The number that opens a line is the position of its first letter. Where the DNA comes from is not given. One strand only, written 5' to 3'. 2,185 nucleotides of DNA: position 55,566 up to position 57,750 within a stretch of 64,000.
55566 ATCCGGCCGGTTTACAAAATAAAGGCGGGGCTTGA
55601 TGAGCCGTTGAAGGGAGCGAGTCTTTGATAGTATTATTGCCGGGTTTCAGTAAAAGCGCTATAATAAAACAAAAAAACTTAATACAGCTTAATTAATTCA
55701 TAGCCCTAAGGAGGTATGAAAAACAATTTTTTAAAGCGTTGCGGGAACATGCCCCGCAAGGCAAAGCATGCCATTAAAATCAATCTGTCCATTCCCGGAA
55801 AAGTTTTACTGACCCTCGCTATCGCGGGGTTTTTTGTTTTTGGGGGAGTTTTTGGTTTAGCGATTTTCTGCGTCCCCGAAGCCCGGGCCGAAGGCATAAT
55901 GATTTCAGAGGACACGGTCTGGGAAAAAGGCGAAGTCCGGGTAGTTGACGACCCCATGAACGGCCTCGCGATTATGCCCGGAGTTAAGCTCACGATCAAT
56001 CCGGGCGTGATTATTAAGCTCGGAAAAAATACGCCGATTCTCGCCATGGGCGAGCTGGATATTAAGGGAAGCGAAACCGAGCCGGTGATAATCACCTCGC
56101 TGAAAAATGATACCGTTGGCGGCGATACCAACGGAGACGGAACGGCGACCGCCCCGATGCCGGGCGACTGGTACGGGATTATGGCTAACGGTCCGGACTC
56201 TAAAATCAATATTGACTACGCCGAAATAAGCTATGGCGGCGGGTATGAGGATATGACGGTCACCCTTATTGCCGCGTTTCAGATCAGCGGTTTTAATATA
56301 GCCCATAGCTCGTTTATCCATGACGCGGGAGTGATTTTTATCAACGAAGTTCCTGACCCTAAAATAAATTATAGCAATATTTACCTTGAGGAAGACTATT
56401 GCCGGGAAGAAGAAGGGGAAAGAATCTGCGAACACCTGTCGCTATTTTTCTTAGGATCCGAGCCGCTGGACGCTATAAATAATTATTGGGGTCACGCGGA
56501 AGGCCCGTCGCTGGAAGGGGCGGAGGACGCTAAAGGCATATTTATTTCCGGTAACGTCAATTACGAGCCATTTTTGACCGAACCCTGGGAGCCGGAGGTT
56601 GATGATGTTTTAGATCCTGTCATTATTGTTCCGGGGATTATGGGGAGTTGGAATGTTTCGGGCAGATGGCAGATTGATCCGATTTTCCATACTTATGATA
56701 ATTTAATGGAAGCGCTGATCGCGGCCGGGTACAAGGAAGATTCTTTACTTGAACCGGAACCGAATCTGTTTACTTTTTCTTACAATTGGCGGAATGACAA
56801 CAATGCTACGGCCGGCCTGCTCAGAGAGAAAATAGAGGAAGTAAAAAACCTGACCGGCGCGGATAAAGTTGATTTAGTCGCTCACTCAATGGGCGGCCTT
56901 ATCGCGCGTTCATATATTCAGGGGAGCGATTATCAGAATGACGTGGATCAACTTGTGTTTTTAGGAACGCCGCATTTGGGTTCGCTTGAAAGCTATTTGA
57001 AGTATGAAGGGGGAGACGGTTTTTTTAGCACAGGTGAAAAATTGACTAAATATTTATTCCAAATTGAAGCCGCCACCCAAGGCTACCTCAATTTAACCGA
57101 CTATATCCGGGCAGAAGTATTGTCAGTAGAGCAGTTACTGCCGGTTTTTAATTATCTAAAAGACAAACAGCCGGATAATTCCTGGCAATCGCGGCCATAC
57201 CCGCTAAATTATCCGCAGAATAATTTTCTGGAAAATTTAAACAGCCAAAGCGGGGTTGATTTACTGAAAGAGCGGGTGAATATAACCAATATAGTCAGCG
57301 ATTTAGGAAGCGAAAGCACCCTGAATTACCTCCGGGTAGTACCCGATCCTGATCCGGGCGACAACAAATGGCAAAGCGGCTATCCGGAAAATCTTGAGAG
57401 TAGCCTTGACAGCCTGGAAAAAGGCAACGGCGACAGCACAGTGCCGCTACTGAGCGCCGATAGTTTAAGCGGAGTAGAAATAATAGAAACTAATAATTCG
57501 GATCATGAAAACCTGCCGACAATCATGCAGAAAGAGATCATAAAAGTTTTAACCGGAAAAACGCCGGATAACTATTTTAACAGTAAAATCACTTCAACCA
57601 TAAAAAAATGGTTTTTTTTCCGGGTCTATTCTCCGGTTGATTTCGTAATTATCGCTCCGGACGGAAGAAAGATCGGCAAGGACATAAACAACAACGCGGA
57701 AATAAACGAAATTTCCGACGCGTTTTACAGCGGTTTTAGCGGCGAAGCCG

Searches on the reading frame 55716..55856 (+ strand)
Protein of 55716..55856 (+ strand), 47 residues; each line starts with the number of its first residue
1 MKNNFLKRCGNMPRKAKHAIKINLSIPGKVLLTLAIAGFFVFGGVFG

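Call 18: find_homologous_proteins(query=window:55716-55856:+, max_evalue=0.01)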
Query seq(47 aa): no candidate shares three 5-residue words with the query. No homologue found.

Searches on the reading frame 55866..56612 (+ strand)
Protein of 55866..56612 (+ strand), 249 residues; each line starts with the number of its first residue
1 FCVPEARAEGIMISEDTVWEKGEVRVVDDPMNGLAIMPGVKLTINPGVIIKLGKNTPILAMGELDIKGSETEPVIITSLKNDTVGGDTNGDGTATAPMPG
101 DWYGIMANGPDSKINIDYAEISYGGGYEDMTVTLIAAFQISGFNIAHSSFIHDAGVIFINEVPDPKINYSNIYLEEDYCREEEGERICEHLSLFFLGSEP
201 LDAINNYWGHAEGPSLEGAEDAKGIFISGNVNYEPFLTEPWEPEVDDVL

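Call 73: predict_structure(alignment_id=A7)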
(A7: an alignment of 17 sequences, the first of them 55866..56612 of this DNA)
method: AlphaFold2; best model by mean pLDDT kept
length: 249 residues; sequences in the alignment: 17
mean_pLDDT: 89.2   pTM: 0.88
mean pLDDT of the five models: 89.2, 89.0, 88.5, 87.2, 86.9
residues with pLDDT >= 90: 175; 70-90: 56; 50-70: 9; < 50: 9
segments of 3 or more residues with pLDDT < 50: 1-8
pLDDT, mean of each block of 10 residues (from residue 1): 45 96 92 93 98 95 97 96 85 78 94 98 90 94 98 94 96 81 76 94 97 88 90 97 68
secondary structure, 60 per line:
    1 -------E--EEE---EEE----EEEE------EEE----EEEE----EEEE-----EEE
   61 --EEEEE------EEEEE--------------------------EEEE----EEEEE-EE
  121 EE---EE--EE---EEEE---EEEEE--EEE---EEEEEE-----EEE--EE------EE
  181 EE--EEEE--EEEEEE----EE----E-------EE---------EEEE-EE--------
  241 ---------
elements in order: E11-13 E17-19 E24-27 E34-36 E41-44 E49-52 E58-60 E63-67 E74-78 E105-108 E113-117 E119-122 E135-138 E142-146 E149-151 E155-160 E166-168 E179-182 E185-188 E191-196 E226-229

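Call 75: fold_search(model_id=the predicted structure, library=pdb)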
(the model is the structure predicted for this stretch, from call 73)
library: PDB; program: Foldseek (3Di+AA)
matches with E <= 10: 243; with E <= 0.001: 0
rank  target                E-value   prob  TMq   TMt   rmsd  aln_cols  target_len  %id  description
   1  5gkd_A                1.9e-02  0.57  0.27  0.12  14.4       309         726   11  Structure of PL6 family alginate lyase AlyGC (released 2017-02-08)
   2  6kfn                  2.2e-02  0.33  0.23  0.20  15.4       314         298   10  Crystal structure of alginate lyase from Paenibacillus sp. str. FPU-7 (released 2019-10-30)
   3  5g5n_C                4.7e-02  0.13  0.17  0.14  14.8       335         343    9  Structure of the snake adenovirus 1 hexon-interlacing LH3 protein, methylmercury chloride derivative (released 2017-06-07)
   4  4q1q_A                4.9e-02  0.08  0.13  0.12  15.2       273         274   11  Crystal structure of TibC-catalyzed hyper-glycosylated TibA55-350 fragment (released 2014-09-17)
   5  4mxn_D                5.2e-02  0.63  0.29  0.32  12.1       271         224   10  Crystal structure of a putative glycosyl hydrolase (PARMER_00599) from Parabacteroides merdae ATCC 43184 at 1.95 A res (released 2013-10-23)
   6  4mxn_B                5.5e-02  0.60  0.30  0.32  11.8       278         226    9  Crystal structure of a putative glycosyl hydrolase (PARMER_00599) from Parabacteroides merdae ATCC 43184 at 1.95 A res (released 2013-10-23)
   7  5g5o_E                5.8e-02  0.28  0.24  0.18  16.6       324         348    8  Structure of the snake adenovirus 1 hexon-interlacing LH3 protein, native (released 2017-06-07)
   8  4mxn_C                7.4e-02  0.77  0.33  0.36  10.1       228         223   10  Crystal structure of a putative glycosyl hydrolase (PARMER_00599) from Parabacteroides merdae ATCC 43184 at 1.95 A res (released 2013-10-23)
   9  2xtx_B                8.2e-02  0.33  0.28  0.31   9.9       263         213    9  Structure of QnrB1 (M102R-Trypsin Treated), a plasmid-mediated fluoroquinolone resistance protein (released 2010-10-20)
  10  4mxn_A                1.0e-01  0.54  0.29  0.32  11.1       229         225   10  Crystal structure of a putative glycosyl hydrolase (PARMER_00599) from Parabacteroides merdae ATCC 43184 at 1.95 A res (released 2013-10-23)
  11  7xzd_B                1.1e-01  0.23  0.25  0.16  13.2       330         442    9  Mutant (F179A) of the N-terminal domain of fucoidan lyase FdlA (released 2022-09-28)
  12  2iq7_A                1.3e-01  0.15  0.23  0.19  13.8       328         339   13  Crystal structure of the polygalacturonase from Colletotrichum lupini and its implications for the interaction with po (released 2007-10-23)
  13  7xzc_B                1.6e-01  0.21  0.27  0.17  12.8       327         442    9  Mutant (R240A) of the N-terminal domain of fucoidan lyase FdlA (released 2022-09-28)
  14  2qx3_A                1.7e-01  0.15  0.23  0.18  15.3       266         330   12  Structure of pectate lyase II from Xanthomonas campestris pv. campestris str. ATCC 33913 (released 2008-03-04)
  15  7dmk_A                1.8e-01  0.35  0.34  0.15  11.9       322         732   11  PL6 alginate lyase BcAlyPL6 (released 2021-10-06)
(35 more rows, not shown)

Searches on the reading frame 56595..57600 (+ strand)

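Call 64: search_solved_structures(query=window:56595-57600:+, max_evalue=0.01)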
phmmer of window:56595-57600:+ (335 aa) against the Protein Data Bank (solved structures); distinct sequences matched with E-value up to 0.01: 22.
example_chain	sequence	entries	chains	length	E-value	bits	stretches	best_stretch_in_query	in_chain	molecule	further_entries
6nkc_A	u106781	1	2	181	7.3e-07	31.9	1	62-125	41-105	Lipase, Lip_vut1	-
5ct8_A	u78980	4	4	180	1.6e-06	30.7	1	62-125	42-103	Quadruple mutant lipase A | Esterase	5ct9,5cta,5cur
7r1k_A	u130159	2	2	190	1.2e-05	27.9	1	58-126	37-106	Lipase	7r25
2qxt_A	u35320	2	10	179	1.7e-05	27.4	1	66-125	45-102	Lipase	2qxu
5ct4_A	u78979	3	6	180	1.7e-05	27.4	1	66-125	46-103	Esterase | Wild-type Bacillus subtilis lipase A with 10% [BMIM][Cl] chain A | Lipase EstA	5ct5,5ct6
1t4m_A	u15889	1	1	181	1.7e-05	27.4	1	66-125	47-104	LIPASE A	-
1i6w_A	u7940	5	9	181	1.7e-05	27.4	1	66-125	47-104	LIPASE A | lipase | Esterase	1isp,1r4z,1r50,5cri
3d2a_A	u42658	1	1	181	1.9e-05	27.3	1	66-125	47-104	Lipase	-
1t2n_A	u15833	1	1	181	1.9e-05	27.3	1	66-125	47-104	Lipase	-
3qzu_A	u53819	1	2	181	2.2e-05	27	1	67-125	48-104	Lipase estA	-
3d2c_A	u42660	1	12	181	3.3e-05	26.4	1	41-125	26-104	Lipase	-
3qmm_A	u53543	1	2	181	3.3e-05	26.4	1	41-125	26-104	Lipase estA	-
3d2b_A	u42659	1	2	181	5.1e-05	25.8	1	66-125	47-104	Lipase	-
1qge_D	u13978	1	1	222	0.0019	20.6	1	75-130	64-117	PROTEIN (TRIACYLGLYCEROL HYDROLASE)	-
9g8u_A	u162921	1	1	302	0.0025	20.3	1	71-131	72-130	Lactonizing lipase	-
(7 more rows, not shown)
